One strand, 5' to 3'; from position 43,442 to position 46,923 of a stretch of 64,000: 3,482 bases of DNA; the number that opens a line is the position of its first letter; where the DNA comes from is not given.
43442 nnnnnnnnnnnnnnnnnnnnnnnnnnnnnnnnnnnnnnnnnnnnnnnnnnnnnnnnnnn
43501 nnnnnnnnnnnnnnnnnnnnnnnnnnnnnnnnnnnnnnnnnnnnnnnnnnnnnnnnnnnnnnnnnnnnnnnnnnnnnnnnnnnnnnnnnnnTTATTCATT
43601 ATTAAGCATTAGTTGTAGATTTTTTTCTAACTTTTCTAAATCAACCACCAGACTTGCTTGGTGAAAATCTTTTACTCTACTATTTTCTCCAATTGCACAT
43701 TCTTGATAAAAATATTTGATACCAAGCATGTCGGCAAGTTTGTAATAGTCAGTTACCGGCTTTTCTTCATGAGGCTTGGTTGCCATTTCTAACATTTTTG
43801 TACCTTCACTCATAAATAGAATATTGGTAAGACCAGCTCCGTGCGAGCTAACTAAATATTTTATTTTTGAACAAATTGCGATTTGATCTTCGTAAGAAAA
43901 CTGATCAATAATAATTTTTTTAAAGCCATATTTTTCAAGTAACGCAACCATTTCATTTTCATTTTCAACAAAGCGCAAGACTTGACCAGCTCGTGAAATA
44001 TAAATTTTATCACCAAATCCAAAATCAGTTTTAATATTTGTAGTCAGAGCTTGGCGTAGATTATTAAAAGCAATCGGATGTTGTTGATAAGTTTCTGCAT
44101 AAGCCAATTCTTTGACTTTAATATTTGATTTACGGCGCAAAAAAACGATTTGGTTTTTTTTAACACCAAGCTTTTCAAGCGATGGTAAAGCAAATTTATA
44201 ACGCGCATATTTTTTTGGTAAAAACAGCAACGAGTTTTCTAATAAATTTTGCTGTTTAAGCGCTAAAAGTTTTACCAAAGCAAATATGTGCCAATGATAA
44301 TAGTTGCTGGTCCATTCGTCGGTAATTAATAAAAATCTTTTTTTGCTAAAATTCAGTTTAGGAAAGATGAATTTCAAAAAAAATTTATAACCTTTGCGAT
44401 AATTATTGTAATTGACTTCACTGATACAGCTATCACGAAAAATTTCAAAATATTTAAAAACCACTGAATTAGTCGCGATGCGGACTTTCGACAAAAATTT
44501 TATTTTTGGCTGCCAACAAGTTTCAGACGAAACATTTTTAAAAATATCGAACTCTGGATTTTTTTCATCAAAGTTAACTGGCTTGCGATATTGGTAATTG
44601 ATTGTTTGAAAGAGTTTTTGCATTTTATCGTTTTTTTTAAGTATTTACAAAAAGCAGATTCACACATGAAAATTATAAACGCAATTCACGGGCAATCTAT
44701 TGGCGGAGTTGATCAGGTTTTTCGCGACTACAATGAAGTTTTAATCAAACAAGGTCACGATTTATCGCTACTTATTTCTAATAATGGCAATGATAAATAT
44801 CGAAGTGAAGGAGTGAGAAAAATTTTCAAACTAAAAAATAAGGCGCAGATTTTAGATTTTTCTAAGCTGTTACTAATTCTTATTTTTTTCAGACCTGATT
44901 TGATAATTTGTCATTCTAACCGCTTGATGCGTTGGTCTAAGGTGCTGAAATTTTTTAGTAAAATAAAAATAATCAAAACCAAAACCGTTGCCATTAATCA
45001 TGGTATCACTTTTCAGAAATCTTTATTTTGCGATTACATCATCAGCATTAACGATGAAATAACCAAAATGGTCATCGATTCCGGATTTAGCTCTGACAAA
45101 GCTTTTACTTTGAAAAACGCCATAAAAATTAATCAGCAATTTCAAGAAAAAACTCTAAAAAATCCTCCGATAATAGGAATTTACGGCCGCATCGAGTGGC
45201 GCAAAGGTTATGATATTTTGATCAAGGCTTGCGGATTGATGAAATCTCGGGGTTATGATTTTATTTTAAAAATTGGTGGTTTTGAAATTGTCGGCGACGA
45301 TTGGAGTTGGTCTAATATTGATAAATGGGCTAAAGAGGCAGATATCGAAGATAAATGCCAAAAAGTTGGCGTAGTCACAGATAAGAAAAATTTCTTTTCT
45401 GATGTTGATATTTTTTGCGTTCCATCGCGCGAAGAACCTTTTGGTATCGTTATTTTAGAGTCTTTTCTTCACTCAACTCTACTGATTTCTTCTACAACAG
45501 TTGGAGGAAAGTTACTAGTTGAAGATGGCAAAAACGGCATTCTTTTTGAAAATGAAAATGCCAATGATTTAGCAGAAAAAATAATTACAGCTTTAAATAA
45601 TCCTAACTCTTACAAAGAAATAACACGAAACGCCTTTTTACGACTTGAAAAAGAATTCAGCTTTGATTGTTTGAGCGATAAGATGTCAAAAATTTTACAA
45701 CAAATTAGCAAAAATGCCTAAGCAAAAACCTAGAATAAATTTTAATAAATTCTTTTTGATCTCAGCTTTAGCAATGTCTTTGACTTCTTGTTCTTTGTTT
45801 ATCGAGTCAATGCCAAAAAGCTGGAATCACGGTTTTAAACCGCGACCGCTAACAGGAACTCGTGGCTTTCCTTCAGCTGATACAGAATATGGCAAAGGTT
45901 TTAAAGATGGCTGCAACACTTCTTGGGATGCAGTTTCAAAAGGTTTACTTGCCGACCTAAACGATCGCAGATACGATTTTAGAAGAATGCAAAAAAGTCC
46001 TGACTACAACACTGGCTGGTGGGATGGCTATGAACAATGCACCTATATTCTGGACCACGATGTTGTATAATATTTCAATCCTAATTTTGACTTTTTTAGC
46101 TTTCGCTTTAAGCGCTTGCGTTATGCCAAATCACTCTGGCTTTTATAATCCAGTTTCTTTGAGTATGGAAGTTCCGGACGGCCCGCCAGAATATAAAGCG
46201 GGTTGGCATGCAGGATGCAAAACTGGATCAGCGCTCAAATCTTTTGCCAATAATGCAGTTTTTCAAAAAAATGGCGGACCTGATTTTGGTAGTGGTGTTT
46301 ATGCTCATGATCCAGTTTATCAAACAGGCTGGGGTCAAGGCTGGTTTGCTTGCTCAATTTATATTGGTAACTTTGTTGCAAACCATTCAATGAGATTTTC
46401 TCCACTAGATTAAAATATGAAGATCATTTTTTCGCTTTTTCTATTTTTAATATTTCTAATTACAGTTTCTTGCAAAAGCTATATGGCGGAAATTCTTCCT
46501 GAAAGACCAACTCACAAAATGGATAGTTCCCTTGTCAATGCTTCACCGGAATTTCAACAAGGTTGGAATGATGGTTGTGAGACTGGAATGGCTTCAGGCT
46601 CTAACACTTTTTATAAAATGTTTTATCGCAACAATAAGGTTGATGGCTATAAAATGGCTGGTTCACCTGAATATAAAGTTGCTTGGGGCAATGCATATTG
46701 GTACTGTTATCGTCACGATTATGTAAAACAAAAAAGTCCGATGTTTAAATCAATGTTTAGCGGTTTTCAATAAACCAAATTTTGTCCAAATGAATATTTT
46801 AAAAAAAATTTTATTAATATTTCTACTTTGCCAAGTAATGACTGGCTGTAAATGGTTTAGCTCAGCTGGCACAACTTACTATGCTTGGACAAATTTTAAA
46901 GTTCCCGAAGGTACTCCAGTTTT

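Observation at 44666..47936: GT4 glycosyltransferase plus five tandem paralogous Cys-pair lipoproteins in one packed operon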

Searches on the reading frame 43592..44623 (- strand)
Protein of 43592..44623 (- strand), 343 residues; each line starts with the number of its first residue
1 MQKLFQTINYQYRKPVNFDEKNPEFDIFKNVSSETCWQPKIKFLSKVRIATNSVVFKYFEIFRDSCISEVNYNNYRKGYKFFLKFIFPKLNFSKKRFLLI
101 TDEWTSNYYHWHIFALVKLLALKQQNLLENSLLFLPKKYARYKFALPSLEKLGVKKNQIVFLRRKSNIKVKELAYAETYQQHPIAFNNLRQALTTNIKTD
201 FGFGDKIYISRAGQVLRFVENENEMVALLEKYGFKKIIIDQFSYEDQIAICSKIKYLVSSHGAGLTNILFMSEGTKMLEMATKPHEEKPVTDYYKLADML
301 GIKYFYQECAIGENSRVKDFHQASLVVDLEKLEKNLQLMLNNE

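Call 3: search_protein_families(library=pfam, proteins=[window:43592-44623:-], max_evalue=1)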
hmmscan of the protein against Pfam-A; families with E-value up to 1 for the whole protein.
window:43592-44623:- (343 aa): 1 family
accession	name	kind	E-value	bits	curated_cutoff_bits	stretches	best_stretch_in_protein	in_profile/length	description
PF04577.19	Glyco_transf_61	-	6e-22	78.8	27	1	108-278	1-137/137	Glycosyltransferase 61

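Call 4: search_protein_families(library=ncbifam, proteins=[window:43592-44623:-], max_evalue=1)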
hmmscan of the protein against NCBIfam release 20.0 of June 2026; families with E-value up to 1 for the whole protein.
window:43592-44623:- (343 aa): 2 families
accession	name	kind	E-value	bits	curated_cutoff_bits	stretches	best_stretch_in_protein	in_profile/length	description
NF005303.0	PRK06834.1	subfamily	0.047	12.2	625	1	178-219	218-259/488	hypothetical protein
NF006092.0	PRK08244.1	equivalog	0.096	11.3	644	1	176-220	223-267/494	monooxygenase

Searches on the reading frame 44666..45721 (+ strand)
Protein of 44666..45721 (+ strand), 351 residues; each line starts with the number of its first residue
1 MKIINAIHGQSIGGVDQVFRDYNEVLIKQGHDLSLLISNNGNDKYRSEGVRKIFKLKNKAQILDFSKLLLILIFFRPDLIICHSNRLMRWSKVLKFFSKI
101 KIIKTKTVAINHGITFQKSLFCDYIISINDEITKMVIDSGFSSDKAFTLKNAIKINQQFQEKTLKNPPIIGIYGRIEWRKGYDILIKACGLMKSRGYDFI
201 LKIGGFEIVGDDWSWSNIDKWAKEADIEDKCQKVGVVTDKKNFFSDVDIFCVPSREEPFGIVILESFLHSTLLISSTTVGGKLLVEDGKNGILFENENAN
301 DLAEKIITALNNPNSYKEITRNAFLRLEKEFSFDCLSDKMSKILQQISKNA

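Call 3: search_protein_families(library=pfam, proteins=[window:44666-45721:+], max_evalue=1)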
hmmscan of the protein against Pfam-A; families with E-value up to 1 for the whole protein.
window:44666-45721:+ (351 aa): 5 families
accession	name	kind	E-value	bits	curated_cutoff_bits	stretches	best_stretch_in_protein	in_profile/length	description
PF00534.26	Glycos_transf_1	-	4.1e-32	111.5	26.4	1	157-323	5-169/172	Glycosyl transferases group 1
PF13692.12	Glyco_trans_1_4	-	1.5e-23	84.1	27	1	168-312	2-142/142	Glycosyl transferases group 1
PF13439.12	Glyco_transf_4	-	2.4e-05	24.9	28.5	1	12-152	1-165/170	Glycosyltransferase Family 4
PF20706.3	GT4-conflict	-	0.0025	17.3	26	1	145-287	173-323/385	Family 4 Glycosyltransferase in conflict systems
PF13524.12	Glyco_trans_1_2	-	0.18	12.2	25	1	263-333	67-135/144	Glycosyl transferase-like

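Call 4: search_protein_families(library=ncbifam, proteins=[window:44666-45721:+], max_evalue=1)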
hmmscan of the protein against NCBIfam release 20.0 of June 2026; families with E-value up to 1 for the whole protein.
window:44666-45721:+ (351 aa): 38 families (the best 25 are shown)
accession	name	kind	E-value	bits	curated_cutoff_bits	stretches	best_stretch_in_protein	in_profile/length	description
NF041876.1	EPS_EpsE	equivalog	6.3e-20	71.8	400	1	172-333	219-382/389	exopolysaccharide biosynthesis GT4 family glycosyltransferase EpsE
NF046085.1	XrtY_assoc_Gly1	equivalog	2.9e-18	65.9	400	1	119-349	157-386/387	XrtY-associated glycosyltransferase XYAG1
NF038295.1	EPS_HpsP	equivalog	1.5e-17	63.7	550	1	133-347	177-387/388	hormogonium polysaccharide biosynthesis glycosyltransferase HpsP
TIGR03088.1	stp2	hypoth_equivalog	9.2e-16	57.8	409.05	1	147-346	174-372/374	TIGR03088 family PEP-CTERM/XrtA system glycosyltransferase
TIGR03999.1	thiol_BshA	equivalog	1.6e-15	57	273.7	1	208-345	234-371/375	N-acetyl-alpha-D-glucosaminyl L-malate synthase BshA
NF050056.1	ProtGlycPglH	equivalog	4.7e-14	52.2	600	1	145-347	158-353/354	GalNAc-alpha-(1->4)-GalNAc-alpha-(1->3)-diNAcBac-PP-undecaprenol alpha-1,4-N-acetyl-D-galactosaminyltransferase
NF007396.0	PRK09922.1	equivalog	5.6e-14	51.8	385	1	12-326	15-341/361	lipopolysaccharide 1,6-galactosyltransferase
TIGR02149.1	glgA_Coryne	subfamily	6.1e-13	48.6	302.4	1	136-347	173-390/391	glycogen synthase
TIGR02095.1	glgA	subfamily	2.3e-11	43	328.45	1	141-337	267-467/477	glycogen/starch synthase, ADP-glucose type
TIGR04157.1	glyco_rSAM_CFB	subfamily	2.6e-11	43.2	400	1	135-343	196-405/406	TIGR04157 family glycosyltransferase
NF047880.1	glyco_SdgA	exception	3.8e-11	42.2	800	1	79-344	242-487/488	serine-aspartate repeat adhesin O-glycosyltransferase SdgA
TIGR04063.1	stp3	hypoth_equivalog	5.9e-11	41.9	442.05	1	155-330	200-378/397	TIGR04063 family PEP-CTERM/XrtA system glycosyltransferase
NF050063.1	ProtGlycPglJ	equivalog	6e-11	42.1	500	1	139-332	163-351/363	N-acetylgalactosamine-N,N'-diacetylbacillosaminyl-diphospho-undecaprenol 4-alpha-N-acetylgalactosaminyltransferase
TIGR03449.1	mycothiol_MshA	equivalog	7.3e-11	41.6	462.5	1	168-346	221-402/406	D-inositol-3-phosphate glycosyltransferase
NF001901.0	PRK00654.1-5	equivalog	3.8e-08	32.3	649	1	140-335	289-479/502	glycogen synthase GlgA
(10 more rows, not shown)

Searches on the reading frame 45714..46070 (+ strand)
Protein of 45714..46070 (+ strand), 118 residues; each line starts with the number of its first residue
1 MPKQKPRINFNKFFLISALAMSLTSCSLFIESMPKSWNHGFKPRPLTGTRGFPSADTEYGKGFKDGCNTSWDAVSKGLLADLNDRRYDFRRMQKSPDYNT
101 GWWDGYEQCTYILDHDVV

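Call 3: search_protein_families(library=pfam, proteins=[window:45714-46070:+], max_evalue=1)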
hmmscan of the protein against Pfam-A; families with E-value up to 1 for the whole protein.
window:45714-46070:+ (118 aa): 1 family
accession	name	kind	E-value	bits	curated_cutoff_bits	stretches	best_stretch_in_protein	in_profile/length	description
PF23964.1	DUF7292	-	0.11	13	27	1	11-31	3-23/112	Family of unknown function (DUF7292)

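Call 4: search_protein_families(library=ncbifam, proteins=[window:45714-46070:+], max_evalue=1)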
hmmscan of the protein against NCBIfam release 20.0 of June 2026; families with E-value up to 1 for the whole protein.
window:45714-46070:+ (118 aa): 0 families

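Call 8: find_homologous_proteins(query=A1, max_evalue=0.01)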
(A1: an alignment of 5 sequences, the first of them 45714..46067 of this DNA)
Query A1 (5 sequences) (118 aa, profile of the alignment): 342 proteins with E <= 0.01 among 1637 candidates; the best 120 are listed.
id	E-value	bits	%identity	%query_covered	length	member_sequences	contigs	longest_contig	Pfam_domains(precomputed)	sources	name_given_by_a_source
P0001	5.4e-57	211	28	48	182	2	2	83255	-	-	-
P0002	1.4e-46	177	-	-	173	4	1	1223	-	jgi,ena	jgi:hypothetical protein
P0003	1.2e-44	171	26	85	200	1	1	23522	-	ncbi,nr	ncbi:MAG: hypothetical protein SFV53_02890 [Rickettsiales bacterium]|nr:hypothetical protein [Ricket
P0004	5.4e-43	165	47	14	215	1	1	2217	-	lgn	-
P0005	1.7e-42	163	28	48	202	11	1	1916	-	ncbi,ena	-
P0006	5.7e-42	162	29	81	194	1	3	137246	-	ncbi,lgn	-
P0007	3.5e-40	156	30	48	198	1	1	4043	-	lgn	-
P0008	1.0e-39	154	38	20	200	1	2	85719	-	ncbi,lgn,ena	-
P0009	3.5e-39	153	28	85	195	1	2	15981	-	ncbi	-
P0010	7.7e-39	152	25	48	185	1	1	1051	-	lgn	-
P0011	1.9e-38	150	39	26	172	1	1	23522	-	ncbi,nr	ncbi:MAG: hypothetical protein SFV53_02885 [Rickettsiales bacterium]|nr:hypothetical protein [Ricket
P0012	3.4e-37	146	25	81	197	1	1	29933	-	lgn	-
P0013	1.7e-36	144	41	14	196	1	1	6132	-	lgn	-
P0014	2.1e-36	144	-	-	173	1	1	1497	-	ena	-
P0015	8.3e-36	142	31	83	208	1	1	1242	-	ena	-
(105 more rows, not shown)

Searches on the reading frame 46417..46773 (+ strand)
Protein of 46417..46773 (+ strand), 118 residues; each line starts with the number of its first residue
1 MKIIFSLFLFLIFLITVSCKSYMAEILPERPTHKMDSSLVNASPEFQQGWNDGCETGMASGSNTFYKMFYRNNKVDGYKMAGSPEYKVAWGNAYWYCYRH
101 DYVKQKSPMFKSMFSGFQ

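Call 3: search_protein_families(library=pfam, proteins=[window:46417-46773:+], max_evalue=1)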
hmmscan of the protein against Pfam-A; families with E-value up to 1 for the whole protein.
window:46417-46773:+ (118 aa): 0 families

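Call 4: search_protein_families(library=ncbifam, proteins=[window:46417-46773:+], max_evalue=1)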
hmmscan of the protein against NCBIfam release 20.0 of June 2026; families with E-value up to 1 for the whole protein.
window:46417-46773:+ (118 aa): 0 families

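Call 62: predict_structure(alignment_id=A4)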
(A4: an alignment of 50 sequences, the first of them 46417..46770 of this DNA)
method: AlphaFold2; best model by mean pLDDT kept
length: 118 residues; sequences in the alignment: 50
mean_pLDDT: 82.2   pTM: 0.66
mean pLDDT of the five models: 82.2, 81.9, 81.2, 81.0, 79.5
residues with pLDDT >= 90: 46; 70-90: 48; 50-70: 24; < 50: 0
segments of 3 or more residues with pLDDT < 50: none
pLDDT, mean of each block of 10 residues (from residue 1): 92 84 57 70 93 90 81 72 93 92 85 76
secondary structure, 60 per line:
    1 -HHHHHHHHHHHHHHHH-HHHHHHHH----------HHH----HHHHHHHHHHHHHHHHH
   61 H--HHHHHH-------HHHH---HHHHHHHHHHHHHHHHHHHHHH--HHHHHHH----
elements in order: H2-17 H19-26 H44-61 H64-69 H77-80 H84-105 H108-114

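Call 64: search_protein_families(library=pfam, alignment_id=A4, max_evalue=10)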
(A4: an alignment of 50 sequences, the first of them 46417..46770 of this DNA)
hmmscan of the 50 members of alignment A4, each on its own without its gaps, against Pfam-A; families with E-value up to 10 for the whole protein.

A. member 1, window:46417-46770:+ (118 aa): 0 families

B. families by the number of members that match (of 50 scanned): 12 families
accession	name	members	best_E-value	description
PF08139.17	LPAM_1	5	0.076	Prokaryotic membrane lipoprotein lipid attachment site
PF22170.1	AnkX_ins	2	0.017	Phosphocholine transferase AnkX insertion domain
PF13978.11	DUF4223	1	0.029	Protein of unknown function (DUF4223)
PF02340.21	PRRSV_Env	1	0.045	PRRSV putative envelope protein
PF17637.8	DUF5516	1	0.046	Family of unknown function (DUF5516)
PF01130.27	CD36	1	0.05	CD36 family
PF21408.2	MTR4-like_stalk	1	0.051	Exosome RNA helicase MTR4-like, stalk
PF08916.16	Phe_ZIP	1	0.18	Phenylalanine zipper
PF01796.24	OB_ChsH2_C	1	0.18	ChsH2, C-terminal OB-fold domain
PF00307.36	CH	1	0.2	Calponin homology (CH) domain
PF20487.3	DUF6726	1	0.27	Family of unknown function (DUF6726)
PF13627.12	LptM_cons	1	0.34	LPS-assembly lipoprotein LptM, conserved region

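Call 65: fold_search(model_id=the predicted structure, library=pdb)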
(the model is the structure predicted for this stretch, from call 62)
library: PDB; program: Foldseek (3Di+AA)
matches with E <= 10: 5; with E <= 0.001: 0
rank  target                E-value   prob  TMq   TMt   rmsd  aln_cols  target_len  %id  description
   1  8wc9_R                5.2e+00  0.06  0.23  0.12  16.3        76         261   14  Cryo-EM structure of the ZH8651-bound mTAAR1-Gq complex (released 2023-12-27)
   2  8j24_D                6.5e+00  0.03  0.15  0.07  12.2        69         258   13  Cryo-EM structure of FFAR2 complex bound with acetic acid (released 2024-01-24)
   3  2jrm_MODEL_1_A        7.6e+00  0.08  0.27  0.43   5.4        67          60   12  Solution NMR structure of ribosome modulation factor VP1593 from Vibrio parahaemolyticus. Northeast Structural (released 2007-07-17)
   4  8jlj_R                9.4e+00  0.04  0.23  0.11  16.3        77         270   14  T1AM-bound mTAAR1-Gs protein complex (released 2023-11-15)
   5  9e2v_A                9.9e+00  0.06  0.22  0.13   9.5        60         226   18  Cryo-EM map of homodecameric TraT (released 2025-04-16)
